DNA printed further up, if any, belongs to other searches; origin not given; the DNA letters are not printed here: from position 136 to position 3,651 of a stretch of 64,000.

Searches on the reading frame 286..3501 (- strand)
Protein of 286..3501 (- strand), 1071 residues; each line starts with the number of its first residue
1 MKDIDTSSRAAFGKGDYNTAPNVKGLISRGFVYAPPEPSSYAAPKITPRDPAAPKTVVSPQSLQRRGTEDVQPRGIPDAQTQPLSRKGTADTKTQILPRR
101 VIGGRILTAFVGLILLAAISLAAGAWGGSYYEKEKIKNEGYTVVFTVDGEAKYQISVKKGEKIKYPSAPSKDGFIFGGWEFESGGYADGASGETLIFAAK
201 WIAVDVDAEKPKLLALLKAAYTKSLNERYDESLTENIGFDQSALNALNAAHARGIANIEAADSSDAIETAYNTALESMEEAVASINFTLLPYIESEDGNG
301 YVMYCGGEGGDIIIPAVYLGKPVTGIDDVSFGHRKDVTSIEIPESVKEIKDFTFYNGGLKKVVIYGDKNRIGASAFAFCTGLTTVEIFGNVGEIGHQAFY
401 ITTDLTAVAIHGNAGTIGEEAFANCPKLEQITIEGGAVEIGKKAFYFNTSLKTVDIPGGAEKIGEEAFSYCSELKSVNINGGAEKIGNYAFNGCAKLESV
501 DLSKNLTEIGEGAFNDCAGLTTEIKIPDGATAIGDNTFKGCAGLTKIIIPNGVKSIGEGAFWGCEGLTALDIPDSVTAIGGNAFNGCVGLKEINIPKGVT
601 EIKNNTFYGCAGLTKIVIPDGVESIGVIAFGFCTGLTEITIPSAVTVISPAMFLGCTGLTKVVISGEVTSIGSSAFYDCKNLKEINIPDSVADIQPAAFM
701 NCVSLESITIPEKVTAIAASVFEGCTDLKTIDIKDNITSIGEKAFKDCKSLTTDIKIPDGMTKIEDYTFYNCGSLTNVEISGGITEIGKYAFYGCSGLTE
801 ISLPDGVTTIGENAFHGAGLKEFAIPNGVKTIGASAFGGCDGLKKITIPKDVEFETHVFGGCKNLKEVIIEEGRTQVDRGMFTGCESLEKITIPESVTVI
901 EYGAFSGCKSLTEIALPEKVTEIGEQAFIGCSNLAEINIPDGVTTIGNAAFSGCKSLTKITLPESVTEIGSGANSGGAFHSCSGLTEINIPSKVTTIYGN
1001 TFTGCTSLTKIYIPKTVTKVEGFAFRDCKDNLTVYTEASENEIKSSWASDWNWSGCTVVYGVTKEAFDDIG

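Call 63: search_protein_families(library=pfam, proteins=[window:286-3501:-], max_evalue=0.001)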
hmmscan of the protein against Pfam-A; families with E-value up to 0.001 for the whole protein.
window:286-3501:- (1071 aa): 5 families
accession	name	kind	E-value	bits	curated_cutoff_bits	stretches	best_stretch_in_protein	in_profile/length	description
PF13306.12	LRR_5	-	1.4e-203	665.4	27.7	7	647-772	2-123/127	BspA type Leucine rich repeat region (6 copies)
PF13855.12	LRR_8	-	8.4e-41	138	27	1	714-752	13-52/61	Leucine rich repeat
PF12799.13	LRR_4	-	8.2e-11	42.2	27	0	658-687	2-30/44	Leucine Rich repeats (2 copies)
PF09479.16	Flg_new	-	4.2e-07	30.4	27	1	141-183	1-42/65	Listeria-Bacteroides repeat domain (List_Bact_rpt)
PF23952.1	LRR_EndoS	-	7.6e-07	29.8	27.9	0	669-736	48-116/116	Endo-beta-N-acetylglucosaminidase EndoS LRR domain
